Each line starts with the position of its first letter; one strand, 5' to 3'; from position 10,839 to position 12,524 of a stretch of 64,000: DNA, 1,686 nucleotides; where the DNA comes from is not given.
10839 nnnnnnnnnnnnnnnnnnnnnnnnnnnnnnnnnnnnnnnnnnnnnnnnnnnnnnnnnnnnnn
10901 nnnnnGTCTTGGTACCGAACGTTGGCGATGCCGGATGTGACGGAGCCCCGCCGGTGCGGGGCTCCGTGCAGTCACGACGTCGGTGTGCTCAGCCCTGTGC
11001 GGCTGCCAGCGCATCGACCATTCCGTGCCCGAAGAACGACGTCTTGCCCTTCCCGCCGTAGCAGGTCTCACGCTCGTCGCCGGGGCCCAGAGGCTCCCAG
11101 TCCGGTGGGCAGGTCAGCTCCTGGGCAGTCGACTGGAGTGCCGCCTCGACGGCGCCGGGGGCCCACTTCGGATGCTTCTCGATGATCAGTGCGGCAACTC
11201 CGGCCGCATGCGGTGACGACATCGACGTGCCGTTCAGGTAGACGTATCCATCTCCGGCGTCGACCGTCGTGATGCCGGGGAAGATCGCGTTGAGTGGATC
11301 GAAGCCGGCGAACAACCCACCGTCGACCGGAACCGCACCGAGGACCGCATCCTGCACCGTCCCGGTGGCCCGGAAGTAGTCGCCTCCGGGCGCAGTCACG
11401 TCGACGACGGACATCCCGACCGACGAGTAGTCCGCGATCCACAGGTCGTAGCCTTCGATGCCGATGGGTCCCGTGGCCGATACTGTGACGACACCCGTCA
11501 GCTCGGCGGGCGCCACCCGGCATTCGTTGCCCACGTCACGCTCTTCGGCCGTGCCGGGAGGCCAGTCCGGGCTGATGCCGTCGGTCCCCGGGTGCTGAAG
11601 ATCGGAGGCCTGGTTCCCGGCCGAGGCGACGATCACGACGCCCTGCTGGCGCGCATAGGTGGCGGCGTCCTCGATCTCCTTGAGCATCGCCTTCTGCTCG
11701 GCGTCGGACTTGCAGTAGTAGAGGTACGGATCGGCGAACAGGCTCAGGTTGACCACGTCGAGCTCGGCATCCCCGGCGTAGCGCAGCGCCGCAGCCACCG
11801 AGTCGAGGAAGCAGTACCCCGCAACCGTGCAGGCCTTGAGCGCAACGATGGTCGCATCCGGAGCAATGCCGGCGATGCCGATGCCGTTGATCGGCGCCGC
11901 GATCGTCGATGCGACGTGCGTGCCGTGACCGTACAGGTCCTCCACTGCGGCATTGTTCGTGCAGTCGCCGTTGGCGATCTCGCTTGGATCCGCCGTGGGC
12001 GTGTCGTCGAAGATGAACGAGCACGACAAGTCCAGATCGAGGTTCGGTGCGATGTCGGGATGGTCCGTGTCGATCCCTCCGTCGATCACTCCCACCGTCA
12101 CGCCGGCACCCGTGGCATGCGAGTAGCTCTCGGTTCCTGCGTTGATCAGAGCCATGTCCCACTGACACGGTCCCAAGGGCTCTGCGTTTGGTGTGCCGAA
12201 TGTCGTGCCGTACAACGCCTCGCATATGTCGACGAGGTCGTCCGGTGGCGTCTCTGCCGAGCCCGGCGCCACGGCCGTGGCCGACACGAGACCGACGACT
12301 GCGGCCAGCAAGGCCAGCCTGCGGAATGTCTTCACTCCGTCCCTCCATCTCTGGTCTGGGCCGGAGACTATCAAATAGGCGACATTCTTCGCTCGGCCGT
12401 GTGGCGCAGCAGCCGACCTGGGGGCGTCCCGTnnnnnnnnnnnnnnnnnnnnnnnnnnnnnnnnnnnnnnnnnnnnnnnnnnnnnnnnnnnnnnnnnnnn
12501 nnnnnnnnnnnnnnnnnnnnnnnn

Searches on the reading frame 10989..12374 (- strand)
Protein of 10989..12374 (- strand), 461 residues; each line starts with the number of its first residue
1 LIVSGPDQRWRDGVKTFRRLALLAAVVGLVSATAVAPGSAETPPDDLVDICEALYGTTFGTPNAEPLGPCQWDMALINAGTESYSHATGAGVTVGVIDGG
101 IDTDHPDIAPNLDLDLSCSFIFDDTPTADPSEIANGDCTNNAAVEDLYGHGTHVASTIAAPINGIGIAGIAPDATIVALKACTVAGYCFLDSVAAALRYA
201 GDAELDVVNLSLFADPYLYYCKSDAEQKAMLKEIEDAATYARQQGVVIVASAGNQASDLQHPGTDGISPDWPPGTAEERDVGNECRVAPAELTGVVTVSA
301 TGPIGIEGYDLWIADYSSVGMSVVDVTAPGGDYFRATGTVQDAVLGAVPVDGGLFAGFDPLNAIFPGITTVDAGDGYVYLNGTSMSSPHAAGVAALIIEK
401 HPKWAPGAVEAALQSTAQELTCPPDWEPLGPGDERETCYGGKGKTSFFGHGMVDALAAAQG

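Call 3: search_protein_families(library=pfam, proteins=[window:10989-12374:-], max_evalue=0.1)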
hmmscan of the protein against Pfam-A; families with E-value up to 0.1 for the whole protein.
window:10989-12374:- (461 aa): 2 families
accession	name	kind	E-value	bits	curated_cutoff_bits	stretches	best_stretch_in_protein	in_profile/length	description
PF00082.27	Peptidase_S8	-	3.6e-44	151.6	21.8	1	89-451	1-288/288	Subtilase family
PF03740.19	PdxJ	-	0.006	16.2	24.5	1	176-253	116-190/234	Pyridoxal phosphate biosynthesis protein PdxJ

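Call 4: search_protein_families(library=ncbifam, proteins=[window:10989-12374:-], max_evalue=0.1)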
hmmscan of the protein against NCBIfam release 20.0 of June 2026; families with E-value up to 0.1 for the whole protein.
window:10989-12374:- (461 aa): 11 families
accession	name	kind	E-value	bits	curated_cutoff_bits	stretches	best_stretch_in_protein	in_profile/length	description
TIGR03921.1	T7SS_mycosin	equivalog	1e-38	133.4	278.75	1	84-419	7-265/353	type VII secretion-associated serine protease mycosin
NF051851.1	AtpSerPepEprS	equivalog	1.8e-12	46.1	1700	2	72-179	49-147/988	autotransporter serine peptidase EprS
NF033595.1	denti_PrtP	equivalog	6.1e-11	41.6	300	2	84-175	182-276/606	dentilisin complex serine proteinase subunit PrtP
NF049966.1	QH_SP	equivalog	1.3e-08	34.5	165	1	94-255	2-125/219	subtilisin-like serine protease QhpE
NF040553.1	SGO_0316_fam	subfamily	6.7e-05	20.7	1400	1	375-416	684-730/1486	SGO_0316/SGO_0317 family LPXTG-anchored serine peptidase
NF040809.1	germ_prot_CspBA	exception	0.00013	19.7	1250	1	87-258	649-827/1099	bifunctional germination protease/germinant receptor pseudoprotease CspBA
TIGR03895.1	protease_PatA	subfamily_domain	0.0014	17.5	421.05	1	150-258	1-102/606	PatA/PatG family cyanobactin maturation protease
NF040808.2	CspC_non_triad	exception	0.02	13.3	675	0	81-109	87-115/556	bile acid germinant receptor pseudoprotease CspC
NF007779.0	PRK10468.1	equivalog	0.041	12.8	659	1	153-219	162-228/372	hydrogenase 2 small subunit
NF003625.0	PRK05265.1-3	equivalog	0.067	12.4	190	0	175-255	118-195/242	pyridoxine 5'-phosphate synthase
TIGR00559.1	pdxJ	equivalog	0.083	12.4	192.75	0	179-253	119-193/239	pyridoxine 5'-phosphate synthase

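Call 11: list_cluster_members(proteins=[P0001, window:10989-12374:-, window:13996-15288:-])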
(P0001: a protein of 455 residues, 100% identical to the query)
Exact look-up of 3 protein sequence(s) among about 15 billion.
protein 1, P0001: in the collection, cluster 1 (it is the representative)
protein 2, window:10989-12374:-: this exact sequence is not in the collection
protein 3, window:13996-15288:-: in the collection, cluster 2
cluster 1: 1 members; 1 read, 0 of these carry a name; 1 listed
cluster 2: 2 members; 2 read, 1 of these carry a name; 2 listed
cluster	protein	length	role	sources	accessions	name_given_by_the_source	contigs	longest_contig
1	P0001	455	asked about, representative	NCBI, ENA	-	-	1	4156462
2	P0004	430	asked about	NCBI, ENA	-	-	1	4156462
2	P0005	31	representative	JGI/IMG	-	hypothetical protein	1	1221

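Call 58: search_solved_structures(query=window:10989-12374:-, max_evalue=1e-10)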
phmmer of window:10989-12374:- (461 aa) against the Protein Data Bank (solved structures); distinct sequences matched with E-value up to 1e-10: 90 (the best 60 are shown).
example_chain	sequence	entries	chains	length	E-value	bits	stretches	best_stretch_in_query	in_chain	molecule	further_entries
1mpt_A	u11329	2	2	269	3.6e-23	85.3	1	72-262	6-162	M-PROTEASE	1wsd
1q5p_A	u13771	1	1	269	3.9e-23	85.2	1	72-262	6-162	Serine protease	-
1ah2_A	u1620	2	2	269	5.1e-23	84.8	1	72-262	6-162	SERINE PROTEASE PB92 | SUBTILISIN SAVINASE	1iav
1st3_A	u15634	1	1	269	5.5e-23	84.7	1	72-263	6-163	SUBTILISIN BL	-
1gci_A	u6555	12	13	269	8e-23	84.2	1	72-262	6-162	SUBTILISIN | Subtilisin Savinase | SAVINASE (TM)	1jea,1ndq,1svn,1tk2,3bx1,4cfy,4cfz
1c9m_A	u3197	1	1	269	8.5e-23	84.1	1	72-262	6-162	SERINE PROTEASE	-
1ndu_A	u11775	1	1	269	2.4e-22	82.6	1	72-262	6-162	Subtilisin Savinase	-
5arb_A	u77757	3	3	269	2.8e-22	82.4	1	72-262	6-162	SUBTILISIN SAVINASE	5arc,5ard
2sni_E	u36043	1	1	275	2.9e-22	82.3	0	358-420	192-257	SUBTILISIN NOVO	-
8jmw_A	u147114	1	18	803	4.8e-22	81.6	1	86-213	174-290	S8 family serine peptidase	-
1sbt_A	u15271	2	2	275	5e-22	81.5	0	360-420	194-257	SUBTILISIN BPN' | SUBTILISIN NOVO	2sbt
1c9j_A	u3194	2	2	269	6.1e-22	81.3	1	72-262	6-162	SERINE PROTEASE | Subtilisin Savinase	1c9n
1sbn_E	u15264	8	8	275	8.4e-22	80.8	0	358-420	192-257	SUBTILISIN NOVO BPN' | SUBTILISIN BPN'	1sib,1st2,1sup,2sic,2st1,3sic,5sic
1lw6_E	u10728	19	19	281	1e-21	80.5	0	360-420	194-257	SUBTILISIN BPN' | Subtilisin BPN' precursor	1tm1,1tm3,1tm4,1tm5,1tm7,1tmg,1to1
1s02_A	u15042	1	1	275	1.2e-21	80.3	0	358-420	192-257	SUBTILISIN BPN'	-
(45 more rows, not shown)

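Call 65: find_homologous_proteins(query=window:10989-12374:-, max_evalue=1e-30)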
Query window:10989-12374:- (461 aa): 3806 proteins with E <= 1e-30 among 8000 candidates; the best 120 are listed.
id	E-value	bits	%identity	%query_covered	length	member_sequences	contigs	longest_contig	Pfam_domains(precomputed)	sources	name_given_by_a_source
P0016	7.9e-298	1006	100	97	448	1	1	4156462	PF00082.28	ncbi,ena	-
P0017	5.2e-264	894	86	97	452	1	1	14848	PF00082.28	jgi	jgi:subtilisin family serine protease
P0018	7.6e-227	772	77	97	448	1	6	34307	PF00082.28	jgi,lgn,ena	jgi:subtilisin family serine protease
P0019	2.6e-226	770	77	95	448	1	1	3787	PF00082.28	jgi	jgi:subtilisin family serine protease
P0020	1.7e-225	767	76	97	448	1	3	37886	PF00082.28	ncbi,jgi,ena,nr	ncbi:MAG: S8 family serine peptidase [Acidimicrobiia bacterium]|nr:S8 family serine peptidase [Acidi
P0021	2.9e-224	763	76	96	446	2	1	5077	PF00082.28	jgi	jgi:subtilisin family serine protease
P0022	4.9e-223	759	74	96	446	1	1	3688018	PF00082.28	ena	-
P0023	6.2e-223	759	73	97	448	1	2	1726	PF00082.28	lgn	-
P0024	1.0e-222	758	75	96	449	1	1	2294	PF00082.28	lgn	-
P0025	3.1e-222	757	76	95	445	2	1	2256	PF00082.28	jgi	-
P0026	6.7e-222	755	75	96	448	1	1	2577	PF00082.28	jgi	-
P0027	2.6e-221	754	78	92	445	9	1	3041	PF00082.28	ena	-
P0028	2.8e-221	753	75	96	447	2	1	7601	PF00082.28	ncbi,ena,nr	ncbi:MAG TPA: S8 family serine peptidase [Actinomycetota bacterium]|nr:S8 family serine peptidase [A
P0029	1.2e-220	751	76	92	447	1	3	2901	PF00082.28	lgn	-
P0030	5.0e-220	749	75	95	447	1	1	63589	PF00082.28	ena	-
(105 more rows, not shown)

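Call 67: find_encoding_contigs(protein=P0017, flank=6000, max_places=3)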
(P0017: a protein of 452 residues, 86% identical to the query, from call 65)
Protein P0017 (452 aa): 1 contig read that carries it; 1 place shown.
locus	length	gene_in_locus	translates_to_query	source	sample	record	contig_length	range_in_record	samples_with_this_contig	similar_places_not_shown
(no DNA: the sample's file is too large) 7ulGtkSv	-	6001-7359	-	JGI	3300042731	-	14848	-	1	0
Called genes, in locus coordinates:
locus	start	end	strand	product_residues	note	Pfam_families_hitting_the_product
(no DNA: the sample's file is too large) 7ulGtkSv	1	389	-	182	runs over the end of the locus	PF04542:Sigma70_r2 (weak), PF07638:Sigma70_ECF (weak), PF08281:Sigma70_r4_2, PF04545:Sigma70_r4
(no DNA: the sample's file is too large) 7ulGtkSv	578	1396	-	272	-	PF02737:3HCDH_N, PF00725:3HCDH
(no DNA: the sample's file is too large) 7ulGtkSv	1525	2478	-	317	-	PF12710:HAD (faint)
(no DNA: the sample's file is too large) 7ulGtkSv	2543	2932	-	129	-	-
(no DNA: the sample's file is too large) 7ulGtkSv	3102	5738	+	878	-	PF00122:E1-E2_ATPase, PF00702:Hydrolase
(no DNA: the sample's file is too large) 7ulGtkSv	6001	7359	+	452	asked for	PF00082:Peptidase_S8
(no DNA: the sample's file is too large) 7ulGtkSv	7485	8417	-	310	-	PF09136:Glucodextran_B (weak), PF17936:Big_6 (faint)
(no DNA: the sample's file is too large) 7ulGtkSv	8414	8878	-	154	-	PF04542:Sigma70_r2, PF00196:GerE (faint), PF08281:Sigma70_r4_2, PF04545:Sigma70_r4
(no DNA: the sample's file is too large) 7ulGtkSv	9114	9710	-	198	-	PF04978:MST, PF12867:DinB_2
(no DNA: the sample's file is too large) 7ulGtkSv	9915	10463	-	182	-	-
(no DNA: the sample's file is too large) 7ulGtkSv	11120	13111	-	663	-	PF00654:Voltage_CLC, PF00571:CBS, PF02080:TrkA_C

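Call 68: find_encoding_contigs(protein=P0020, flank=6000, max_places=3)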
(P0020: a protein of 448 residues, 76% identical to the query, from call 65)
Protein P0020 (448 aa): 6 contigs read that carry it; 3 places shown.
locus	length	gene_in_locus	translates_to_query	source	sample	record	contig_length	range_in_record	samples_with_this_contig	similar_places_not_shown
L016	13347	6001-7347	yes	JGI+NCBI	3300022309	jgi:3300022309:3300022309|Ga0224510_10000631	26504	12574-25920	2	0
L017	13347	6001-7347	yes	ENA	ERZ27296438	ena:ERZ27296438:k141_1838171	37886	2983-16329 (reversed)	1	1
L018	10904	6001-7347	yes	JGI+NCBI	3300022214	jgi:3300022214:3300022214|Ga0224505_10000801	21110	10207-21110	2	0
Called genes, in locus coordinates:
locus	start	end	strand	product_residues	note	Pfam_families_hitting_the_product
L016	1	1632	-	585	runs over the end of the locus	PF00395:SLH (faint)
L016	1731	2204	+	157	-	PF00583:Acetyltransf_1, PF13673:Acetyltransf_10 (weak), PF08445:FR47 (weak), PF13508:Acetyltransf_7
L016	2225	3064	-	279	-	PF01925:TauE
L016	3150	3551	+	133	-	PF01863:YgjP-like, PF10263:SprT-like (weak)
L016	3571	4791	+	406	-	PF07690:MFS_1, PF13347:MFS_2, PF03092:BT1, PF07690:MFS_1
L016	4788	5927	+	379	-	PF01571:GCV_T, PF08669:GCV_T_C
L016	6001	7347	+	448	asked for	PF00082:Peptidase_S8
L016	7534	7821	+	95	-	PF00005:ABC_tran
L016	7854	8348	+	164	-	PF00903:Glyoxalase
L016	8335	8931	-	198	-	PF09997:DUF2238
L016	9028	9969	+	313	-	PF13793:Pribosyltran_N, PF00156:Pribosyltran, PF14572:Pribosyl_synth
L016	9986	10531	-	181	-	PF25213:HVO_A0261_N (faint), PF01638:HxlR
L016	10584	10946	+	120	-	PF00903:Glyoxalase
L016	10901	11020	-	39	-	-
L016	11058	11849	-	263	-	PF00583:Acetyltransf_1, PF13508:Acetyltransf_7 (weak)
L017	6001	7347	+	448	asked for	PF00082:Peptidase_S8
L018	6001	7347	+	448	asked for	PF00082:Peptidase_S8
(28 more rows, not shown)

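Call 78: search_protein_families(library=padloc, proteins=[window:10989-12374:-], max_evalue=0.001)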
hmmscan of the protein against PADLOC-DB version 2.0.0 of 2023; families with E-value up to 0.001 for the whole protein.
window:10989-12374:- (461 aa): 2 families
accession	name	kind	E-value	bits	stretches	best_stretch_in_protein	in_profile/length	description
PDLC03014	subtilase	-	5e-14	50.6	1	81-416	169-374/391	-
PDLC02197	IetS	-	0.00087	15.7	0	366-400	479-513/749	-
